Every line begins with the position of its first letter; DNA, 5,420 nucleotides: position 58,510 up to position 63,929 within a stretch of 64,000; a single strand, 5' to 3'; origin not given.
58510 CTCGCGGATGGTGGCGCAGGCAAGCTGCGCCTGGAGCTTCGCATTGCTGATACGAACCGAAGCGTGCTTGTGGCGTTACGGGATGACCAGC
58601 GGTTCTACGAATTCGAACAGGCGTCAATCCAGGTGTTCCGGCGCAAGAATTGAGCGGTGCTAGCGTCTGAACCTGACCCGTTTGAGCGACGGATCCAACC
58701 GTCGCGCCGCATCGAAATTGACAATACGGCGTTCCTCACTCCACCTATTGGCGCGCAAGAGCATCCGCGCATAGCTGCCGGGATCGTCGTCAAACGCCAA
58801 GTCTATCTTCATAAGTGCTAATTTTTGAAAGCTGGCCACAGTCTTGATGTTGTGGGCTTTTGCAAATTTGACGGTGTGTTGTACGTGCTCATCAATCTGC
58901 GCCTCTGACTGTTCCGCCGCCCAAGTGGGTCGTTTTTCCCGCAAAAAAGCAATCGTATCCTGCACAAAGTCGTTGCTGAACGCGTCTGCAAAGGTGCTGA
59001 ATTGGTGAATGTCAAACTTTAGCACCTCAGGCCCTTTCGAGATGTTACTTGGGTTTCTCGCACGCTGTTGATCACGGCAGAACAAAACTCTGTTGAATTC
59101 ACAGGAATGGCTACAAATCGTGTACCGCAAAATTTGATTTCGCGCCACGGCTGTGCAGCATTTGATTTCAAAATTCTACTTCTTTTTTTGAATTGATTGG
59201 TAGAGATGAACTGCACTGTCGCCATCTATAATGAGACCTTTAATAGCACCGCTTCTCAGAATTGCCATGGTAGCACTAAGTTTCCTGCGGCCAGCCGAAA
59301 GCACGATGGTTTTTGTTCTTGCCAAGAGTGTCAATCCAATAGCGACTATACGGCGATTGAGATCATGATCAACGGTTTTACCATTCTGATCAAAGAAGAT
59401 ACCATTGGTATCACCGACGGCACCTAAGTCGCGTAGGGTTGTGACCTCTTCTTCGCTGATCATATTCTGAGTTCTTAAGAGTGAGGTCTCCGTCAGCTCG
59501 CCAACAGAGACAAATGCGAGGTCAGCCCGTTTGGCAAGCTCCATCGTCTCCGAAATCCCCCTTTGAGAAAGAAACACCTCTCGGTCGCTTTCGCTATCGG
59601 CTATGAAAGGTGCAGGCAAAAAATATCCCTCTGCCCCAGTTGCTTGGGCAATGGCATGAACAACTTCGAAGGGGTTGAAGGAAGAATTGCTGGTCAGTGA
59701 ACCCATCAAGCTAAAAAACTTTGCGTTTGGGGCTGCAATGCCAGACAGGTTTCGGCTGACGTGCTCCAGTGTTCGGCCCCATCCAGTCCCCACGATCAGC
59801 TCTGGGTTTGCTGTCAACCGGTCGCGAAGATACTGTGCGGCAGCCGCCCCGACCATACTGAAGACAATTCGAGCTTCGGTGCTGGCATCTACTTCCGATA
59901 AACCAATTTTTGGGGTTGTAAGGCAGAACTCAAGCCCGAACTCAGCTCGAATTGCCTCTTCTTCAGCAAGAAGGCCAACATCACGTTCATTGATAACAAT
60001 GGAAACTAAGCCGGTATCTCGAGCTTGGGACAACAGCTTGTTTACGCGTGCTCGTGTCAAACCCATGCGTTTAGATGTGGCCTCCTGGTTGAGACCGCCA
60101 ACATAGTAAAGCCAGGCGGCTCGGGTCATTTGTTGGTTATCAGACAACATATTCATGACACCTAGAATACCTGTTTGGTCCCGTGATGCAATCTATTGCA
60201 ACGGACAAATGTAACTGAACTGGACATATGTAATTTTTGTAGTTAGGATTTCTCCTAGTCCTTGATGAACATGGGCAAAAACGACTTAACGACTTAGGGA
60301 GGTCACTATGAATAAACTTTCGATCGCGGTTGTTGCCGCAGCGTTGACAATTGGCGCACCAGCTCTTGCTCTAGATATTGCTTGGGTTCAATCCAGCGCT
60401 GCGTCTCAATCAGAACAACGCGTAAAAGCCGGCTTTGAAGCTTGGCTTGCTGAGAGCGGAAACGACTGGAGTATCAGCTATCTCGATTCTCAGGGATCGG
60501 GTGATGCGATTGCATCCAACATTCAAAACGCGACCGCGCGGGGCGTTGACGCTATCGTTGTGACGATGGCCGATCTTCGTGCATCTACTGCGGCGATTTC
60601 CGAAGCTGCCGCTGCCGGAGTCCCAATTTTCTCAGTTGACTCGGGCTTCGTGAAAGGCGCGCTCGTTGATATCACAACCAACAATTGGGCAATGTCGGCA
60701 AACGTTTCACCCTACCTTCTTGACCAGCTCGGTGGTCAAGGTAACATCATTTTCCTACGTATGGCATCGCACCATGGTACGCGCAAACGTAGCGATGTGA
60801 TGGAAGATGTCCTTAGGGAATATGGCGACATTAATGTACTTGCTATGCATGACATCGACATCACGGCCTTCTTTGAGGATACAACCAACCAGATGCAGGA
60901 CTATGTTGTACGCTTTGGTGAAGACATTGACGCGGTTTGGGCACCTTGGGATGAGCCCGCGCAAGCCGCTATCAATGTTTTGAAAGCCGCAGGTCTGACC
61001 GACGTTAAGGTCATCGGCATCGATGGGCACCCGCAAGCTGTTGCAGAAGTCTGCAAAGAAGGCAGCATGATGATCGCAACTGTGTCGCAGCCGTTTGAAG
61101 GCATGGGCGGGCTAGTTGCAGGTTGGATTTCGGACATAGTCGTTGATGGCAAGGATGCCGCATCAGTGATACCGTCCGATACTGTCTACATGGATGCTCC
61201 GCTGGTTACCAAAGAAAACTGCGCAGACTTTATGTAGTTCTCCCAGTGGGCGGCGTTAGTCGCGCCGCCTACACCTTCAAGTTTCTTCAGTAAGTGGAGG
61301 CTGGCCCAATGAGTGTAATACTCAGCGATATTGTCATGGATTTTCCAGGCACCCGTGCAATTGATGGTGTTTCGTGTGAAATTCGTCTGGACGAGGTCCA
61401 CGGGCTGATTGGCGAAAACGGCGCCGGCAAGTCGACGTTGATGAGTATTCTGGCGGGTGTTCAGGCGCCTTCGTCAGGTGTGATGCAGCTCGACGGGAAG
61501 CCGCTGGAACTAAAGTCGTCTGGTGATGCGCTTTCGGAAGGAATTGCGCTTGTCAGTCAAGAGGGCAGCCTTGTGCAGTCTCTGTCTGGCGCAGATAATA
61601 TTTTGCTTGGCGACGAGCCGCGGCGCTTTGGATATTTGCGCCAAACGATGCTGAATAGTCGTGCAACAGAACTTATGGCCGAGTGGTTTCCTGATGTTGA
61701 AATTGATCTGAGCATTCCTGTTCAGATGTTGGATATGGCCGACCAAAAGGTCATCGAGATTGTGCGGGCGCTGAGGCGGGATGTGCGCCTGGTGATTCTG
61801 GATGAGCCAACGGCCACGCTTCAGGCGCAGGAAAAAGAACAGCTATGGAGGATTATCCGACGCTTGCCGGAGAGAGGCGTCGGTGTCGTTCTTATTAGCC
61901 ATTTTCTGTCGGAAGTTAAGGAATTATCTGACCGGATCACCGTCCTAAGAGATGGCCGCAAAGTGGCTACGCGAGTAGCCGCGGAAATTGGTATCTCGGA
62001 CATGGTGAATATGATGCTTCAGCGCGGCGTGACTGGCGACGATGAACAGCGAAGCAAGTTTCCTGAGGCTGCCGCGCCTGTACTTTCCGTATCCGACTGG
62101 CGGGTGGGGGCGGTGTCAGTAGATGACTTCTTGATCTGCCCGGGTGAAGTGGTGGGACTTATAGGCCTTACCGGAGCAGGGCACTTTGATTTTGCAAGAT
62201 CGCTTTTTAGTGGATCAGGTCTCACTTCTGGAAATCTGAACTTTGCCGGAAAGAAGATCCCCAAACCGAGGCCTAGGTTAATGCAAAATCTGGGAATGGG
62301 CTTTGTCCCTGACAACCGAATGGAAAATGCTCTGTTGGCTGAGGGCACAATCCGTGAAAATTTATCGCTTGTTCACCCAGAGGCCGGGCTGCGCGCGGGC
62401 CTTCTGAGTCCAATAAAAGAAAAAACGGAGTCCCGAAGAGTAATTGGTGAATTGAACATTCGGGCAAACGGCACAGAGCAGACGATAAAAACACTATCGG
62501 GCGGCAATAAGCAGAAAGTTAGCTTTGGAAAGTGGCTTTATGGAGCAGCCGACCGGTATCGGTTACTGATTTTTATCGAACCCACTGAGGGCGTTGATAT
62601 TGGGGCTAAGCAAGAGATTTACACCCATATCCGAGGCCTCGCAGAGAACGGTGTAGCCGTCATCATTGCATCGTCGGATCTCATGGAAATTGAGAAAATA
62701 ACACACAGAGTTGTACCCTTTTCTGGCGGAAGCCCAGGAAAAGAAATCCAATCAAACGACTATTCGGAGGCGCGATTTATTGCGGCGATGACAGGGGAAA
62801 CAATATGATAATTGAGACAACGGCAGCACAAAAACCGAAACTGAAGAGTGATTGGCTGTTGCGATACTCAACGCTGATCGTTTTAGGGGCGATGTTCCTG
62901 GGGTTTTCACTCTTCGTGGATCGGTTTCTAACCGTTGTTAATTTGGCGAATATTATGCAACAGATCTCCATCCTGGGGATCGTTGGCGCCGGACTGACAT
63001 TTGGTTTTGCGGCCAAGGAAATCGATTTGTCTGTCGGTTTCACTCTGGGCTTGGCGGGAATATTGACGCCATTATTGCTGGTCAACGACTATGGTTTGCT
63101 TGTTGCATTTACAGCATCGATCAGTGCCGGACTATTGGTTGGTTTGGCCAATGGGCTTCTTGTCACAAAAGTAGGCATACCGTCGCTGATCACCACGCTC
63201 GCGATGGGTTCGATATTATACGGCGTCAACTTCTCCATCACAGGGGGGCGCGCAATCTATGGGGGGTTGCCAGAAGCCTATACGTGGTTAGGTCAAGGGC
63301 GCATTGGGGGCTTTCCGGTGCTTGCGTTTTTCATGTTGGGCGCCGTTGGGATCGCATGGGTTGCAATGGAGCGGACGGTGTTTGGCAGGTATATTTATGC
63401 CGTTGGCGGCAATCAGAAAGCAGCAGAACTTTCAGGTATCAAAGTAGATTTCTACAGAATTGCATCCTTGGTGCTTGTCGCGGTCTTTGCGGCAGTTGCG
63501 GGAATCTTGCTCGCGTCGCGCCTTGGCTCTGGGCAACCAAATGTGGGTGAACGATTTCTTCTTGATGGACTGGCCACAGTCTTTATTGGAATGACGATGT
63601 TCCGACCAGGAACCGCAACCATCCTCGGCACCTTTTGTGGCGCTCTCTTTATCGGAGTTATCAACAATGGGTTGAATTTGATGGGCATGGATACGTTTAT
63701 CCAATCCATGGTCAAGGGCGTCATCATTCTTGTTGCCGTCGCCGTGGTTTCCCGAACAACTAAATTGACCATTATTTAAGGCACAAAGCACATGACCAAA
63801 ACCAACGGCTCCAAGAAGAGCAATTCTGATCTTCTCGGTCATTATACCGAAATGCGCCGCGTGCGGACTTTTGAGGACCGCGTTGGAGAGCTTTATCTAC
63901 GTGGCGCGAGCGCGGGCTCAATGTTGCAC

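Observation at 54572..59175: Orphan T6SS-style cargo island: DUF4123 adaptor, Tle1-like lipase and membrane-anchored putative immunity, with no vgrG/PAAR/hcp or T6SS core in view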

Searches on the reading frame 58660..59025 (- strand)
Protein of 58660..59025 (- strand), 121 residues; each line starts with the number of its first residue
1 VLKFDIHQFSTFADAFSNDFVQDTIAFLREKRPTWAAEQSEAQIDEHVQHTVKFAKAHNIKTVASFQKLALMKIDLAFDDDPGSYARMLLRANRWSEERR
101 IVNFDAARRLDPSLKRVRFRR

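Call 42: search_protein_families(library=pfam, proteins=[window:58663-59025:-], max_evalue=1)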
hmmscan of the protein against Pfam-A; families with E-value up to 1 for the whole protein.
seq(121 aa): 3 families
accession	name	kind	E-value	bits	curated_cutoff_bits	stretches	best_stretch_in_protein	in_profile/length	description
PF21235.4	UBA_ARI1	-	0.037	14.2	26.9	1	82-103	17-38/41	E3 ubiquitin-protein ligase ARIH1, UBA-like domain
PF02896.24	PEP-utilizers_C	-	0.17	11.5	22.8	1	9-62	193-250/293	PEP-utilising enzyme, PEP-binding domain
PF06910.16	MEA1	-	0.18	12.8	27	1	33-55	103-125/128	Male enhanced antigen 1 (MEA1)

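Call 50: find_homologous_proteins(query=window:58660-59025:-, max_evalue=0.01)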
Query window:58660-59025:- (121 aa): 4 proteins with E <= 0.01 among 16 candidates.
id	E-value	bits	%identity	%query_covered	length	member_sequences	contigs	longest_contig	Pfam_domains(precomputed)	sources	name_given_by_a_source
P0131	4.2e-72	257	99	100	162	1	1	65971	-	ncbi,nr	ncbi:MAG: hypothetical protein L3J36_09305 [Rhodobacteraceae bacterium]|nr:hypothetical protein [Par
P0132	8.7e-50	186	70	100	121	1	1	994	-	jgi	-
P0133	5.8e-43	164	61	100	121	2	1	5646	-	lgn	-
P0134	1.4e-39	153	62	99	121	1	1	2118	-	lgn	-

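Call 68: predict_structure(alignment_id=A3)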
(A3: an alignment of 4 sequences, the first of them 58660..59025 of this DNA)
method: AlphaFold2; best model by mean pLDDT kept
length: 121 residues; sequences in the alignment: 4
mean_pLDDT: 70.3   pTM: 0.57
mean pLDDT of the five models: 70.3, 65.7, 64.8, 64.1, 63.7
residues with pLDDT >= 90: 8; 70-90: 48; 50-70: 53; < 50: 12
segments of 3 or more residues with pLDDT < 50: 1-9
pLDDT, mean of each block of 10 residues (from residue 1): 42 61 87 90 87 75 75 76 66 64 67 59 39
secondary structure, 60 per line:
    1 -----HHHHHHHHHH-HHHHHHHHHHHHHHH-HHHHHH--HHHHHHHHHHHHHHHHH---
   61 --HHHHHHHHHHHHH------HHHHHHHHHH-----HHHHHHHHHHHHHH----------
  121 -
elements in order: H6-15 H17-31 H33-38 H41-57 H63-75 H82-91 H97-110

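Call 73: fold_search(model_id=the predicted structure, library=pdb)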
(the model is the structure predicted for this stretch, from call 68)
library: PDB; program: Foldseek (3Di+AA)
matches with E <= 10: 71; with E <= 0.001: 0
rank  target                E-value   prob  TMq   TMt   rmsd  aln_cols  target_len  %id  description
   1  2bnl_C                2.3e+00  0.13  0.33  0.31  11.3       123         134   15  The structure of the N-terminal domain of RsbR (released 2005-11-03)
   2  9r2o_B                2.8e+00  0.09  0.26  0.21  14.8       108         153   18  De novo designed N5 protein fold (released 2025-05-14)
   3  3exa_B                2.8e+00  0.06  0.20  0.10  22.6       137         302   13  Crystal structure of the full-length tRNA isopentenylpyrophosphate transferase (BH2366) from Bacillus halodurans, Nort (released 2008-11-11)
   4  9i1r_J                3.2e+00  0.13  0.38  0.28  11.4       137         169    9  Structure of the bicylindrical allophycocyanin core expressed during far-red light photoacclimation (FaRLiP) (released 2025-07-02)
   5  5ook_B                3.3e+00  0.10  0.32  0.24  11.5       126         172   11  Structure of A. marina Phycocyanin contains overlapping isoforms (released 2018-06-20)
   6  9oa1_Z                3.3e+00  0.10  0.35  0.20  13.7       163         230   12  Ecoli DnaB helicase and Phage Lambda loader P with ADP-Mg in a 6:5 stoichiometry ratio. (released 2025-07-16)
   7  6qev_B                3.5e+00  0.06  0.21  0.04  12.0        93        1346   22  EngBF DARPin Fusion 4b B6 (released 2019-11-06)
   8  9oa1_V                3.7e+00  0.08  0.31  0.21  15.1       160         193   11  Ecoli DnaB helicase and Phage Lambda loader P with ADP-Mg in a 6:5 stoichiometry ratio. (released 2025-07-16)
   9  3s4l                  3.7e+00  0.08  0.29  0.20  14.8       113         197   10  The CRISPR-associated Cas3 HD domain protein MJ0384 from Methanocaldococcus jannaschii (released 2011-06-22)
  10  9r8g_B                4.4e+00  0.23  0.43  0.20   8.5        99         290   14  Pseudomonas putida Pore-Forming Toxin Tke5 in complex with its cognate Type VI adaptor protein Tap3 (released 2026-01-14)
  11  8a19_A                4.4e+00  0.06  0.21  0.04  11.7        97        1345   22  Structure of a leucinostatin derivative determined by host lattice display : L1E4V1 construct (released 2022-12-07)
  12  2zlv_B                4.6e+00  0.06  0.24  0.23  10.8       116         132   14  Horse methemoglobin high salt, pH 7.0 (79% relative humidity) (released 2008-06-24)
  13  9oa1_Y                4.9e+00  0.08  0.33  0.22  14.5       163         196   12  Ecoli DnaB helicase and Phage Lambda loader P with ADP-Mg in a 6:5 stoichiometry ratio. (released 2025-07-16)
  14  7tlf_F                4.9e+00  0.07  0.32  0.24  15.3       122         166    8  Structure of the photoacclimated Light Harvesting Complex PE545 from Proteomonas sulcata (released 2022-02-09)
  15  1jbo_A                5.1e+00  0.12  0.38  0.30  10.6       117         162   13  The 1.45A Three-Dimensional Structure of c-Phycocyanin from the Thermophylic Cyanobacterium Synechococcus elongatus (released 2003-03-18)
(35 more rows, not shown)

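Call 91: search_protein_families(library=padloc, proteins=[window:58660-59025:-], max_evalue=0.01)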
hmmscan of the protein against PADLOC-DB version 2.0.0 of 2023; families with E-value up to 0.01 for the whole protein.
window:58660-59025:- (121 aa): 0 families

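Call 104: search_dna_similar(query=window:58660-59025:-, collection=plasmids, mode=protein, max_evalue=0.1, max_rows=20)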
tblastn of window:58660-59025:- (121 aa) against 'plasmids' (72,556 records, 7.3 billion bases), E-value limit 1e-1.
No match.

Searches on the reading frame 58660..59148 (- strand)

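Call 3: search_protein_families(library=pfam, proteins=[window:58660-59148:-], max_evalue=0.1)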
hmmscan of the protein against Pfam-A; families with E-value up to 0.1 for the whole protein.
window:58660-59148:- (162 aa): 1 family
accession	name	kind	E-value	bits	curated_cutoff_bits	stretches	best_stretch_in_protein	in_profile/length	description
PF21235.4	UBA_ARI1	-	0.057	13.6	26.9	0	123-144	17-38/41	E3 ubiquitin-protein ligase ARIH1, UBA-like domain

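Call 4: search_protein_families(library=ncbifam, proteins=[window:58660-59148:-], max_evalue=0.1)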
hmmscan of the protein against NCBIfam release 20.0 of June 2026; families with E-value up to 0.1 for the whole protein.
window:58660-59148:- (162 aa): 0 families

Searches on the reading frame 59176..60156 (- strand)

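Call 3: search_protein_families(library=pfam, proteins=[window:59176-60156:-], max_evalue=0.1)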
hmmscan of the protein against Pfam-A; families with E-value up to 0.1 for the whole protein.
window:59176-60156:- (326 aa): 5 families
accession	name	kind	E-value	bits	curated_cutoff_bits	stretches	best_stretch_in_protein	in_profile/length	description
PF04198.19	Sugar-bind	-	2.5e-54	184.6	27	1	64-316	8-253/257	Putative sugar-binding domain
PF04545.22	Sigma70_r4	-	0.0013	18.6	24.1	1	16-46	15-45/50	Sigma-70, region 4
PF08281.18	Sigma70_r4_2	-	0.0043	17.1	25.7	1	16-46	21-51/54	Sigma-70, region 4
PF12802.13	MarR_2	-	0.009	16.6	27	1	15-59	13-58/61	MarR family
PF13545.12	HTH_Crp_2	-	0.013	15.9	27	1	22-56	23-56/70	Crp-like helix-turn-helix domain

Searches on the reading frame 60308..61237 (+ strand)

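Call 90: search_protein_families(library=pfam, proteins=[window:60308-61237:+], max_evalue=0.00001)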
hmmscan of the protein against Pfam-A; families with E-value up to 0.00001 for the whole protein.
window:60308-61237:+ (309 aa): 2 families
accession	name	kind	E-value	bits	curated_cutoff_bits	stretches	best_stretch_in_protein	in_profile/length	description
PF13407.12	Peripla_BP_4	-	5.2e-32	111.8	35.1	1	25-271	2-247/258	Periplasmic binding protein domain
PF00532.27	Peripla_BP_1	-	5.6e-06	26.5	22.2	1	53-231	31-208/281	Periplasmic binding proteins and sugar binding domain of LacI family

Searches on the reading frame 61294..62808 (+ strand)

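Call 90: search_protein_families(library=pfam, proteins=[window:61294-62808:+], max_evalue=0.00001)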
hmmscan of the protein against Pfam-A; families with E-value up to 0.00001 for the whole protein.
window:61294-62808:+ (504 aa): 2 families
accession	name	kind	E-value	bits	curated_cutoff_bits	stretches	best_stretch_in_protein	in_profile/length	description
PF00005.33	ABC_tran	-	1.3e-31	110.5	25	2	24-174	2-137/137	ABC transporter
PF13304.12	AAA_21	-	6.7e-07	30.1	27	0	36-58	2-24/304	AAA domain, putative AbiEii toxin, Type IV TA system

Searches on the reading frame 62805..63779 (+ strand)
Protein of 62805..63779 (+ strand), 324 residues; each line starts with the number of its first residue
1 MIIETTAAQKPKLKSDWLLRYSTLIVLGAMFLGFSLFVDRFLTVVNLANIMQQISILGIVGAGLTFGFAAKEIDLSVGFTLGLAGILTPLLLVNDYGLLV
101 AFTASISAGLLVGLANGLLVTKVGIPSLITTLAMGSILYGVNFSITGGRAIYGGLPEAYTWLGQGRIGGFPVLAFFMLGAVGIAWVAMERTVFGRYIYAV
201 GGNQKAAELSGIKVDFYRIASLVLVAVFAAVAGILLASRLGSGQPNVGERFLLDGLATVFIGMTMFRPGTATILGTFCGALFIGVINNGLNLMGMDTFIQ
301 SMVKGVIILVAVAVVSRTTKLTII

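Call 90: search_protein_families(library=pfam, proteins=[window:62805-63779:+], max_evalue=0.00001)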
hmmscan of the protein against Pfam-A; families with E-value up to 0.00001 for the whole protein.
window:62805-63779:+ (324 aa): 1 family
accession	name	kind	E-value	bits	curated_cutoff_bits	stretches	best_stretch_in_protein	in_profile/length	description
PF02653.21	BPD_transp_2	-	4.6e-38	131.3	26.8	1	46-311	1-268/269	Branched-chain amino acid transport system / permease component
